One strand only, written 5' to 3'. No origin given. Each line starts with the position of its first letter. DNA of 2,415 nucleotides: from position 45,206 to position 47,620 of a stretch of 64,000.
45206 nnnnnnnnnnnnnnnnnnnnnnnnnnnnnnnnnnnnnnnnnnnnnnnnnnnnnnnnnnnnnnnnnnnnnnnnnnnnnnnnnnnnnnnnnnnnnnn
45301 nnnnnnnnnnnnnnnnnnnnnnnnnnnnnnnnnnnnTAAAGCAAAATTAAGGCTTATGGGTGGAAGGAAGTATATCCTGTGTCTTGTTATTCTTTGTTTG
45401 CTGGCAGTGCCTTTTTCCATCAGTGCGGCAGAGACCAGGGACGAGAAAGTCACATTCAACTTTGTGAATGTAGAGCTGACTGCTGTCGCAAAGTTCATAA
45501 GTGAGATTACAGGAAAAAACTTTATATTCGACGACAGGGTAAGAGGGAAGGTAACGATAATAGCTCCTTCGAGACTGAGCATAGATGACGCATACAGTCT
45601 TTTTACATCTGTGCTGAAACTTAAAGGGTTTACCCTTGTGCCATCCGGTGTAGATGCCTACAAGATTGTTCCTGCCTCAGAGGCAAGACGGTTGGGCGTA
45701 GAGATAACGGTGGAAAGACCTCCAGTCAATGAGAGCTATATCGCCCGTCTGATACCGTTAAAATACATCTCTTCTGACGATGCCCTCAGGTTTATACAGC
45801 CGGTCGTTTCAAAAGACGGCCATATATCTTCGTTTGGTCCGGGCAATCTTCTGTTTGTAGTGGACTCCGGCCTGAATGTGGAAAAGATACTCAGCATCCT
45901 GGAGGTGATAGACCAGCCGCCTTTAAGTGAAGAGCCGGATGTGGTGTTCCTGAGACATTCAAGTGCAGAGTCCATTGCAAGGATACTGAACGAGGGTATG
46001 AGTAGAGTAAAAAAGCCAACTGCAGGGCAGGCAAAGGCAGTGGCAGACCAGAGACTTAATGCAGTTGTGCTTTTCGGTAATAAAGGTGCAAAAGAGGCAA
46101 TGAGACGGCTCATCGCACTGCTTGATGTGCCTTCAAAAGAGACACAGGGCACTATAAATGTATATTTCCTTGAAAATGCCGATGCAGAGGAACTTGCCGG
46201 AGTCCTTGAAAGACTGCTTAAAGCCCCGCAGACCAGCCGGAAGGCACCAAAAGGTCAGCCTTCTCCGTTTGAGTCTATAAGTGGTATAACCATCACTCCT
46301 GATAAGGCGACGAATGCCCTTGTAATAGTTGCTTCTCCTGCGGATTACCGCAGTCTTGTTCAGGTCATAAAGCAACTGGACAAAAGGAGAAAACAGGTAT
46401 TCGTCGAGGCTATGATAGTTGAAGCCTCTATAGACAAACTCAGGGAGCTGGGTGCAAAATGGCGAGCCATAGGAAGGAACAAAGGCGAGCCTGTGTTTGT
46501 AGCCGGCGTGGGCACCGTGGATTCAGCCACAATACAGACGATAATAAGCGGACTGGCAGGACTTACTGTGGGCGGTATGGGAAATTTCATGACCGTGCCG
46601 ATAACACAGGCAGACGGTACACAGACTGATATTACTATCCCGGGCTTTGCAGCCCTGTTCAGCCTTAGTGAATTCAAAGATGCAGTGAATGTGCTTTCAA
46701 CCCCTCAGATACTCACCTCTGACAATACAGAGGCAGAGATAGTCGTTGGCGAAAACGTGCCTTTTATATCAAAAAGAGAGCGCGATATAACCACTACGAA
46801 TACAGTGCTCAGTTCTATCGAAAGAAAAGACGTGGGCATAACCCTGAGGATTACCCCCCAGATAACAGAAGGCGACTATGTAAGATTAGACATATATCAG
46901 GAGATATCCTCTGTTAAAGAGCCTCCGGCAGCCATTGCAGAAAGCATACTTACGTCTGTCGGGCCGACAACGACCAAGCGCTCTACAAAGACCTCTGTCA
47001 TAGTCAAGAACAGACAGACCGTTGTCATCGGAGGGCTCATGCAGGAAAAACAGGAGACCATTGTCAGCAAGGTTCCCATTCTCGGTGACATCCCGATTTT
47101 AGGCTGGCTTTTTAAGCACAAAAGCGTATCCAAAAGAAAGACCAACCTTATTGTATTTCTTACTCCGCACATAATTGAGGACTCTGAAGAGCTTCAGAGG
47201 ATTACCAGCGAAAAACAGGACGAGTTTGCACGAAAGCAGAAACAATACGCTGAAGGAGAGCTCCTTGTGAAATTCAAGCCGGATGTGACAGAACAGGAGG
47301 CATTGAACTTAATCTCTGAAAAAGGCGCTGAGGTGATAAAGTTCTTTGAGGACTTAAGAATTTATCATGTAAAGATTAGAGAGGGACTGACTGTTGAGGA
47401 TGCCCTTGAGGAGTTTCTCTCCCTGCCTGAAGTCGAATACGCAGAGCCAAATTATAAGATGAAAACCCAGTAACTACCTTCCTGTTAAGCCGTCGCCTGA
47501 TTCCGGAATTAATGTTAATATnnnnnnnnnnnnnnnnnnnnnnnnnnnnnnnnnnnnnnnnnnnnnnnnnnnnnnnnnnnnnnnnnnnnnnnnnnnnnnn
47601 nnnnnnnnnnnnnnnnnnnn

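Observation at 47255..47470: Secretin GspD carries a C-terminal subtilase-propeptide-like (I9/fervidolysin-N-pro-like) domain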

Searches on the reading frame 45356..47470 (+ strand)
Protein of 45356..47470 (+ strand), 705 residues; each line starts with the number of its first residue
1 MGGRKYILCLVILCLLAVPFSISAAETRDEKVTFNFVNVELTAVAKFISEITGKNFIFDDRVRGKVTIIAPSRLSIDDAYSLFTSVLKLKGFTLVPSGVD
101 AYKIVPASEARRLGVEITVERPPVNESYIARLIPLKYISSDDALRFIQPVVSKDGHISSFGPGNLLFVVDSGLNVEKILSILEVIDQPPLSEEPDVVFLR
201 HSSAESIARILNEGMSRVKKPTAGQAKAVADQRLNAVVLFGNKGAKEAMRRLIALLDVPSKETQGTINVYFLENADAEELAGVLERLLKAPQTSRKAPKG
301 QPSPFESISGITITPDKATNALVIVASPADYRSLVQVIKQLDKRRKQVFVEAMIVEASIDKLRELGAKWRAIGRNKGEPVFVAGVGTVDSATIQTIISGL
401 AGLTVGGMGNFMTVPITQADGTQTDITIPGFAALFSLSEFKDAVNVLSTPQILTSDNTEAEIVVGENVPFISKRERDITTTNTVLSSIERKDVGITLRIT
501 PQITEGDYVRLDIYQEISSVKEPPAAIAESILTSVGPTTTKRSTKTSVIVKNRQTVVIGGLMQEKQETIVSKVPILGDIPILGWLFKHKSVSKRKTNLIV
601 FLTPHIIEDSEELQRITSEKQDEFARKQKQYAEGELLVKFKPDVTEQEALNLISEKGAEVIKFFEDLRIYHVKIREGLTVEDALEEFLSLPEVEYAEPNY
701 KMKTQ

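Call 3: search_protein_families(library=pfam, proteins=[window:45356-47470:+], max_evalue=1)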
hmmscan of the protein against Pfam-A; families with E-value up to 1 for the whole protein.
window:45356-47470:+ (705 aa): 5 families
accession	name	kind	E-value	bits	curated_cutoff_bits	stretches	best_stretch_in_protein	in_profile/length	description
PF00263.26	Secretin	-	1.2e-50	171.9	27.5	1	441-608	5-169/169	Bacterial type II and III secretion system protein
PF03958.22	Secretin_N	-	1.9e-34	118.1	28.2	3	269-347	3-69/69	Bacterial type II/III secretion system short domain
PF21305.2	type_II_gspD_N0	-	4.2e-25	87.8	27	1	34-104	1-71/71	GspD-like, N0 domain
PF22148.1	Fervidolysin_NPro-like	-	6e-18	65.5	21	1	620-699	4-81/81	Fervidolysin N-terminal prodomain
PF16361.10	Peptidase_S8_N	-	0.024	15.5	30.5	1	669-704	66-101/142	N-terminal of Subtilase family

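Call 4: search_protein_families(library=ncbifam, proteins=[window:45356-47470:+], max_evalue=1)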
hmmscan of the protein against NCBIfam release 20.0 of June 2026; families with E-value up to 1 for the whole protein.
window:45356-47470:+ (705 aa): 9 families
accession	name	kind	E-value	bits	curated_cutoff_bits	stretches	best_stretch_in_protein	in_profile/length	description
TIGR02517.1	type_II_gspD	equivalog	1.3e-161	539.1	351.35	1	34-617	1-600/600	type II secretion system secretin GspD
TIGR02515.1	IV_pilus_PilQ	subfamily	2.4e-63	214.6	284.35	3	274-608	106-428/428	type IV pilus secretin PilQ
TIGR02519.1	pilus_MshL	equivalog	2e-40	138.6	250.2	1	316-607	4-290/290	pilus (MSHA type) biogenesis protein MshL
TIGR02516.1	type_III_yscC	equivalog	1.6e-38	132.5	238.45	2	280-608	175-462/463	type III secretion system outer membrane ring subunit SctC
NF010083.0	PRK13568.1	equivalog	7.9e-33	113.8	554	2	439-608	260-418/419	DNA uptake porin HofQ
NF042912.1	Amuc_1098_fam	equivalog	2.2e-25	88.8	750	2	483-609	669-798/805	Amuc_1098 family type IV pilus outer membrane protein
NF007851.2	PRK10560.1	exception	2.6e-25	89.1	598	1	312-608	145-410/412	DNA uptake porin HofQ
NF011873.0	PRK15346.1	equivalog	2.1e-21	76.2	524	2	444-593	342-480/499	EscC/YscC/HrcC family type III secretion system outer membrane ring protein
NF005716.0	PRK07531.1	equivalog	0.047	12.4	592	1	463-553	382-471/495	carnitine 3-dehydrogenase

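Call 8: find_homologous_proteins(query=window:45356-47470:+, max_evalue=1e-10)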
Query window:45356-47470:+ (705 aa): 3707 proteins with E <= 1e-10 among 8000 candidates; the best 120 are listed.
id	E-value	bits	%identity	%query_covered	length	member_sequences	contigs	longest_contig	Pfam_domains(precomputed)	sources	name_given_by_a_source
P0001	0.0e+0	1514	100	100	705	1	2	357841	PF22148.2,PF21305.3,PF03958.23,PF00263.27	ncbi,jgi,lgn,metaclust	jgi:general secretion pathway protein D|metaclust:\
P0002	0.0e+0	1081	70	99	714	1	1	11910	PF22148.2,PF21305.3,PF03958.23,PF00263.27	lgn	-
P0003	0.0e+0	1070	70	99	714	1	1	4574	PF22148.2,PF21305.3,PF03958.23,PF00263.27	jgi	jgi:general secretion pathway protein D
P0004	0.0e+0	1057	67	99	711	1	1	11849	PF22148.2,PF21305.3,PF03958.23,PF00263.27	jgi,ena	-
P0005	0.0e+0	1055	68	99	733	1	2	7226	PF22148.2,PF21305.3,PF03958.23,PF00263.27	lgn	-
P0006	0.0e+0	1054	68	99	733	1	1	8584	PF22148.2,PF21305.3,PF03958.23,PF00263.27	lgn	-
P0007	0.0e+0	1048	68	99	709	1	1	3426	PF22148.2,PF21305.3,PF03958.23,PF00263.27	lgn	-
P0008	0.0e+0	1047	68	99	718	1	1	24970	PF22148.2,PF21305.3,PF03958.23,PF00263.27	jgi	-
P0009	0.0e+0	1044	67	100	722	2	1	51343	PF22148.2,PF21305.3,PF03958.23,PF00263.27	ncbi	ncbi:MAG: type II secretion system secretin GspD [Nitrospirota bacterium]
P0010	0.0e+0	1042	67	100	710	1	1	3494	PF22148.2,PF21305.3,PF03958.23,PF00263.27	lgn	-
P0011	0.0e+0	1042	67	99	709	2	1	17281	PF22148.2,PF21305.3,PF03958.23,PF00263.27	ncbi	ncbi:MAG: type II secretion system secretin GspD [Thermodesulfovibrionales bacterium]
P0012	0.0e+0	1040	67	99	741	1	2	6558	PF22148.2,PF21305.3,PF03958.23,PF00263.27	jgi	-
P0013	0.0e+0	1040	67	99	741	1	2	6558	PF22148.2,PF21305.3,PF03958.23,PF00263.27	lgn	-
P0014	0.0e+0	1038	67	99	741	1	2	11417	PF22148.2,PF21305.3,PF03958.23,PF00263.27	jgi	-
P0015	0.0e+0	1038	67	99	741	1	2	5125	PF22148.2,PF21305.3,PF03958.23,PF00263.27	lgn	-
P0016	0.0e+0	1038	68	99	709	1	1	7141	PF22148.2,PF21305.3,PF03958.23,PF00263.27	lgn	-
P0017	0.0e+0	1038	67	99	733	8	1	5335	PF22148.2,PF21305.3,PF03958.23,PF00263.27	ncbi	-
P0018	0.0e+0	1037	68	99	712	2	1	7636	PF22148.2,PF21305.3,PF03958.23,PF00263.27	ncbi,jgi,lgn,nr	ncbi:MAG: type II secretion system protein GspD [Nitrospira sp.]|nr:type II secretion system protein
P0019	0.0e+0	1036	66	99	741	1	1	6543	PF22148.2,PF21305.3,PF03958.23,PF00263.27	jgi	-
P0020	0.0e+0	1035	66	99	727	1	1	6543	PF22148.2,PF21305.3,PF03958.23,PF00263.27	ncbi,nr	ncbi:MAG: type II secretion system protein GspD [Nitrospira sp.]|nr:type II secretion system protein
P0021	0.0e+0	1035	66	99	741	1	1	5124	PF22148.2,PF21305.3,PF03958.23,PF00263.27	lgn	-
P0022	0.0e+0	1035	66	99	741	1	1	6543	PF22148.2,PF21305.3,PF03958.23,PF00263.27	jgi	-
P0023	0.0e+0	1033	67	99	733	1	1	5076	PF22148.2,PF21305.3,PF03958.23,PF00263.27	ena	-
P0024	0.0e+0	1032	67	98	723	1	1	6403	PF22148.2,PF21305.3,PF03958.23,PF00263.27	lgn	-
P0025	0.0e+0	1030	69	96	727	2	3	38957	PF22148.2,PF21305.3,PF03958.23,PF00263.27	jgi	-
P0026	0.0e+0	1027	66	99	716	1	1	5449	PF22148.2,PF21305.3,PF03958.23,PF00263.27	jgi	-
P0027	0.0e+0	1026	67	99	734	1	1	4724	PF22148.2,PF21305.3,PF03958.23,PF00263.27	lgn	-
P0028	0.0e+0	1021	65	99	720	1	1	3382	PF22148.2,PF21305.3,PF03958.23,PF00263.27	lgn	-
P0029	0.0e+0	1019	66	99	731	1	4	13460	PF22148.2,PF21305.3,PF03958.23,PF00263.27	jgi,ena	-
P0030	0.0e+0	1019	66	99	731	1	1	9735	PF22148.2,PF21305.3,PF03958.23,PF00263.27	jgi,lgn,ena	-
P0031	0.0e+0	1018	66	99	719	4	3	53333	PF22148.2,PF21305.3,PF03958.23,PF00263.27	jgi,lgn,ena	jgi:general secretion pathway protein D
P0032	0.0e+0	1014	66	100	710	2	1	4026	PF22148.2,PF21305.3,PF03958.23,PF00263.27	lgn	-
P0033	0.0e+0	1012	70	98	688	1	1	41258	PF22148.2,PF21305.3,PF03958.23,PF00263.27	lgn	-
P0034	1.7e-298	1010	64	99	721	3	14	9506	PF22148.2,PF21305.3,PF03958.23,PF00263.27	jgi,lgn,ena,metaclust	metaclust:\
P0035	1.5e-297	1007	65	99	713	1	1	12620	PF22148.2,PF21305.3,PF03958.23,PF00263.27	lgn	-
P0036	2.2e-297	1006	65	97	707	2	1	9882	PF22148.2,PF21305.3,PF03958.23,PF00263.27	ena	-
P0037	6.9e-297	1005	66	100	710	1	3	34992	PF22148.2,PF21305.3,PF03958.23,PF00263.27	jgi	jgi:general secretion pathway protein D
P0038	7.9e-297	1004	67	97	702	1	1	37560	PF22148.2,PF21305.3,PF03958.23,PF00263.27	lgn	-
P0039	1.1e-296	1004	68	96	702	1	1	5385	PF22148.2,PF21305.3,PF03958.23,PF00263.27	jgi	jgi:general secretion pathway protein D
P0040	2.3e-296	1003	65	98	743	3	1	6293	PF22148.2,PF21305.3,PF03958.23,PF00263.27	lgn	-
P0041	3.7e-296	1002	66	97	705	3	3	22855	PF22148.2,PF21305.3,PF03958.23,PF00263.27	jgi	jgi:general secretion pathway protein D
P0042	4.0e-296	1002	64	99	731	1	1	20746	PF22148.2,PF21305.3,PF03958.23,PF00263.27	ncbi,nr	ncbi:MAG: type II secretion system secretin GspD [Nitrospirae bacterium]|nr:type II secretion system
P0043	7.9e-296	1001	64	100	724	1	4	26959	PF22148.2,PF21305.3,PF03958.23,PF00263.27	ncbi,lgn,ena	-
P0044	8.4e-296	1001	66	97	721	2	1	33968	PF22148.2,PF21305.3,PF03958.23,PF00263.27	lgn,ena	-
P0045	1.1e-295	1001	65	99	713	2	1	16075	PF22148.2,PF21305.3,PF03958.23,PF00263.27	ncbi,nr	ncbi:MAG: type II secretion system secretin GspD [Nitrospirae bacterium]|nr:type II secretion system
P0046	1.1e-295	1000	64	99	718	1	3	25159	PF22148.2,PF21305.3,PF03958.23,PF00263.27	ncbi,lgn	-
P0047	1.7e-294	997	65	99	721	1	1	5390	PF22148.2,PF21305.3,PF03958.23,PF00263.27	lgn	-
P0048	5.1e-294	995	62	97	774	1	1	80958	PF22148.2,PF21305.3,PF03958.23,PF00263.27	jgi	jgi:general secretion pathway protein D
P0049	2.4e-293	993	65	96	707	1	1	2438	PF22148.2,PF21305.3,PF03958.23,PF00263.27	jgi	-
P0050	2.5e-293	993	67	96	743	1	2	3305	PF22148.2,PF21305.3,PF03958.23,PF00263.27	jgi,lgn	-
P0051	2.6e-293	993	65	97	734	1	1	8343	PF22148.2,PF21305.3,PF03958.23,PF00263.27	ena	-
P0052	2.1e-292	990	62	99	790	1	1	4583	PF22148.2,PF21305.3,PF03958.23,PF00263.27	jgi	jgi:general secretion pathway protein D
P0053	2.9e-292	989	65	99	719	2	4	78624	PF22148.2,PF21305.3,PF03958.23,PF00263.27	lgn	-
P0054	3.5e-292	989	64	99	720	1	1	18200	PF22148.2,PF21305.3,PF03958.23,PF00263.27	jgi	jgi:general secretion pathway protein D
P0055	1.3e-291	987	64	99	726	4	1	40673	PF22148.2,PF21305.3,PF03958.23,PF00263.27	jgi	jgi:general secretion pathway protein D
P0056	8.2e-291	984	64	99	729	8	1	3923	PF22148.2,PF21305.3,PF03958.23,PF00263.27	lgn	-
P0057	1.4e-290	984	65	96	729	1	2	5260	PF22148.2,PF21305.3,PF03958.23,PF00263.27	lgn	-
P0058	2.2e-290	983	66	96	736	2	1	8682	PF22148.2,PF21305.3,PF03958.23,PF00263.27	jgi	jgi:general secretion pathway protein D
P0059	1.3e-289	980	65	99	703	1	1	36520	PF22148.2,PF21305.3,PF03958.23,PF00263.27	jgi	jgi:general secretion pathway protein D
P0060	1.4e-289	980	64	99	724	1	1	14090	PF22148.2,PF21305.3,PF03958.23,PF00263.27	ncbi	ncbi:MAG: type II secretion system secretin GspD [Nitrospirota bacterium]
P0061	1.4e-289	980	65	99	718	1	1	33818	PF22148.2,PF21305.3,PF03958.23,PF00263.27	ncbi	-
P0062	1.9e-289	980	65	96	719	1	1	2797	PF22148.2,PF21305.3,PF03958.23,PF00263.27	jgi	jgi:general secretion pathway protein D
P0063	2.4e-289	980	64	97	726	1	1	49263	PF22148.2,PF21305.3,PF03958.23,PF00263.27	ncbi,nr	ncbi:MAG: type II secretion system secretin GspD [Thermodesulfovibrionales bacterium]|nr:type II sec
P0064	4.4e-289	979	64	99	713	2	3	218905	PF22148.2,PF21305.3,PF03958.23,PF00263.27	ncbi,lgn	-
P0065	1.6e-288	977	66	96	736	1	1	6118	PF22148.2,PF21305.3,PF03958.23,PF00263.27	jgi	jgi:general secretion pathway protein D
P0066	2.6e-288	976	65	97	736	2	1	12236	PF22148.2,PF21305.3,PF03958.23,PF00263.27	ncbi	-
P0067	4.0e-288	976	65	96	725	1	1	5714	PF22148.2,PF21305.3,PF03958.23,PF00263.27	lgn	-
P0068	6.7e-288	975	65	95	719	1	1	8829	PF22148.2,PF21305.3,PF03958.23,PF00263.27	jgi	jgi:general secretion pathway protein D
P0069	8.2e-288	975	65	96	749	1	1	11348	PF22148.2,PF21305.3,PF03958.23,PF00263.27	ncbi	-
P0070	8.4e-288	975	64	99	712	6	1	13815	PF22148.2,PF21305.3,PF03958.23,PF00263.27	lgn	-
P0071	1.3e-287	974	65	97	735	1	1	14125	PF22148.2,PF21305.3,PF03958.23,PF00263.27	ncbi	-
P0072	2.4e-287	973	62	99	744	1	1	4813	PF22148.2,PF21305.3,PF03958.23,PF00263.27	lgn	-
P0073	3.4e-287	973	65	96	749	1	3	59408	PF22148.2,PF21305.3,PF03958.23,PF00263.27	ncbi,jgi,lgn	jgi:general secretion pathway protein D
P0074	3.2e-286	969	62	100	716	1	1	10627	PF22148.2,PF21305.3,PF03958.23,PF00263.27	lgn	-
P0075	7.8e-286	968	61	100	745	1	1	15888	PF22148.2,PF21305.3,PF03958.23,PF00263.27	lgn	-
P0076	1.1e-285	968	65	96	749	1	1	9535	PF22148.2,PF21305.3,PF03958.23,PF00263.27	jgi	jgi:general secretion pathway protein D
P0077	2.5e-285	966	63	100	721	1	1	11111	PF22148.2,PF21305.3,PF03958.23,PF00263.27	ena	-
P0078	3.1e-285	966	64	99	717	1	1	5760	PF22148.2,PF21305.3,PF03958.23,PF00263.27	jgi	jgi:general secretion pathway protein D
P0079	4.9e-285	965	64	99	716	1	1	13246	PF22148.2,PF21305.3,PF03958.23,PF00263.27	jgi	jgi:general secretion pathway protein D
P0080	5.9e-285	965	62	99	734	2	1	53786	PF22148.2,PF21305.3,PF03958.23,PF00263.27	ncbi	-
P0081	7.5e-285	965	62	99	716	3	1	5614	PF22148.2,PF21305.3,PF03958.23,PF00263.27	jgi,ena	-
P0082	1.3e-284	964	63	99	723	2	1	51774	PF22148.2,PF21305.3,PF03958.23,PF00263.27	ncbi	-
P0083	1.3e-284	964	63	99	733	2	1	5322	PF22148.2,PF21305.3,PF03958.23,PF00263.27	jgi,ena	-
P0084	1.8e-284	964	65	96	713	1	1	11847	PF22148.2,PF21305.3,PF03958.23,PF00263.27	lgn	-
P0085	2.1e-284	963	64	99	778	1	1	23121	PF22148.2,PF21305.3,PF03958.23,PF00263.27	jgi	jgi:general secretion pathway protein D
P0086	2.8e-284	963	63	98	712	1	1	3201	PF22148.2,PF21305.3,PF03958.23,PF00263.27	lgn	-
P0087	3.7e-284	962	62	99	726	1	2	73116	PF22148.2,PF21305.3,PF03958.23,PF00263.27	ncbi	-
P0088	4.7e-284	962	64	96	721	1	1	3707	PF22148.2,PF21305.3,PF03958.23,PF00263.27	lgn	-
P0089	6.0e-284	962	62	99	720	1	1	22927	PF22148.2,PF21305.3,PF03958.23,PF00263.27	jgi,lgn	-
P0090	6.0e-284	962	64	97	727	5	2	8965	PF22148.2,PF21305.3,PF03958.23,PF00263.27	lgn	-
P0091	7.0e-284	962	62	99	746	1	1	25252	PF22148.2,PF21305.3,PF03958.23,PF00263.27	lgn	-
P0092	1.1e-283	961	63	99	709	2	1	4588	PF22148.2,PF21305.3,PF03958.23,PF00263.27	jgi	jgi:general secretion pathway protein D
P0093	2.3e-283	960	62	99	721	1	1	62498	PF22148.2,PF21305.3,PF03958.23,PF00263.27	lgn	-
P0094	2.4e-283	960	63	99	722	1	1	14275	PF22148.2,PF21305.3,PF03958.23,PF00263.27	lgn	-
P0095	3.1e-283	959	63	96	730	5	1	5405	PF22148.2,PF21305.3,PF03958.23,PF00263.27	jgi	-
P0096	3.3e-283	959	63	100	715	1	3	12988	PF22148.2,PF21305.3,PF03958.23,PF00263.27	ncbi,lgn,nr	ncbi:MAG: type II secretion system secretin GspD [Nitrospirae bacterium]|nr:type II secretion system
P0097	3.5e-283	959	62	100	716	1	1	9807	PF22148.2,PF21305.3,PF03958.23,PF00263.27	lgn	-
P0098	3.5e-283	959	61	99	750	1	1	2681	PF22148.2,PF21305.3,PF03958.23,PF00263.27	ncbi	ncbi:MAG: type II secretion system secretin GspD [Thermodesulfovibrionales bacterium]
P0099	3.9e-283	959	62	99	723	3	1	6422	PF22148.2,PF21305.3,PF03958.23,PF00263.27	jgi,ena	-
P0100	4.8e-283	959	62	100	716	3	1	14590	PF22148.2,PF21305.3,PF03958.23,PF00263.27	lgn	-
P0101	5.7e-283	959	64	96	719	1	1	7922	PF22148.2,PF21305.3,PF03958.23,PF00263.27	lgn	-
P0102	9.7e-283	958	61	100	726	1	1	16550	PF22148.2,PF21305.3,PF03958.23,PF00263.27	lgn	-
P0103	1.1e-282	958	63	97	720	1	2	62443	PF22148.2,PF21305.3,PF03958.23,PF00263.27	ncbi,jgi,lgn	-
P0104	1.3e-282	957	62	98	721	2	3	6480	PF22148.2,PF21305.3,PF03958.23,PF00263.27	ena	-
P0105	1.8e-282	957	61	98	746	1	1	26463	PF22148.2,PF21305.3,PF03958.23,PF00263.27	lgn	-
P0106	2.0e-282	957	63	99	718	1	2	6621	PF22148.2,PF21305.3,PF03958.23,PF00263.27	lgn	-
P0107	2.2e-282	957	61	100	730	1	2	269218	PF22148.2,PF21305.3,PF03958.23,PF00263.27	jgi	jgi:general secretion pathway protein D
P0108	5.4e-282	955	63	100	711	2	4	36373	PF22148.2,PF21305.3,PF03958.23,PF00263.27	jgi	jgi:general secretion pathway protein D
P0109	7.2e-282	955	62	99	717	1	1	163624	PF22148.2,PF21305.3,PF03958.23,PF00263.27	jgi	jgi:general secretion pathway protein D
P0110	3.2e-281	953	61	99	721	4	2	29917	PF22148.2,PF21305.3,PF03958.23,PF00263.27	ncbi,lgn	-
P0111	4.4e-281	952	65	96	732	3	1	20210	PF22148.2,PF21305.3,PF03958.23,PF00263.27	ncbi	-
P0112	4.5e-281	952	63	100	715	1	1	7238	PF22148.2,PF21305.3,PF03958.23,PF00263.27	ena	-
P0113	8.9e-281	951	62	96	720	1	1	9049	PF22148.2,PF21305.3,PF03958.23,PF00263.27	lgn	-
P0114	9.1e-281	951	61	99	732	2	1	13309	PF22148.2,PF21305.3,PF03958.23,PF00263.27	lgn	-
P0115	1.1e-280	951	63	98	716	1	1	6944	PF22148.2,PF21305.3,PF03958.23,PF00263.27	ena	-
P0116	1.1e-280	951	61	99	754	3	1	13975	PF22148.2,PF21305.3,PF03958.23,PF00263.27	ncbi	-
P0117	1.2e-280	951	63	96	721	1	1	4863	PF22148.2,PF21305.3,PF03958.23,PF00263.27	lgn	-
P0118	1.9e-280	950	62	100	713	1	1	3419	PF22148.2,PF21305.3,PF03958.23,PF00263.27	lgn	-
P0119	2.3e-280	950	64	98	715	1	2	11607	PF22148.2,PF21305.3,PF03958.23,PF00263.27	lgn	-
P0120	2.7e-280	950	60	99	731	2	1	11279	PF22148.2,PF21305.3,PF03958.23,PF00263.27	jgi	jgi:general secretion pathway protein D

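Call 31: list_cluster_members(proteins=[P0001, P0162, P0163])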
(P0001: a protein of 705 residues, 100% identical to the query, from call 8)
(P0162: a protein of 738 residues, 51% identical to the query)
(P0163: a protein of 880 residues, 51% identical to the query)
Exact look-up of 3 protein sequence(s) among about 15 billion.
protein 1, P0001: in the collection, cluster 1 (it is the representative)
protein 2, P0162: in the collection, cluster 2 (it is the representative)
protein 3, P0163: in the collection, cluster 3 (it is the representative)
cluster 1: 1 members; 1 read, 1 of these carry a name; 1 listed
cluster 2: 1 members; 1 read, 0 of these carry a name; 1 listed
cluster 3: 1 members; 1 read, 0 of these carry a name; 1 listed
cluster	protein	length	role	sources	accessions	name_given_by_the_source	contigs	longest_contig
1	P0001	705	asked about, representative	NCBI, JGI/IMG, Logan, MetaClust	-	general secretion pathway protein D | \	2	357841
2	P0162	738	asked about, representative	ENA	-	-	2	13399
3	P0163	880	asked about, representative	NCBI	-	-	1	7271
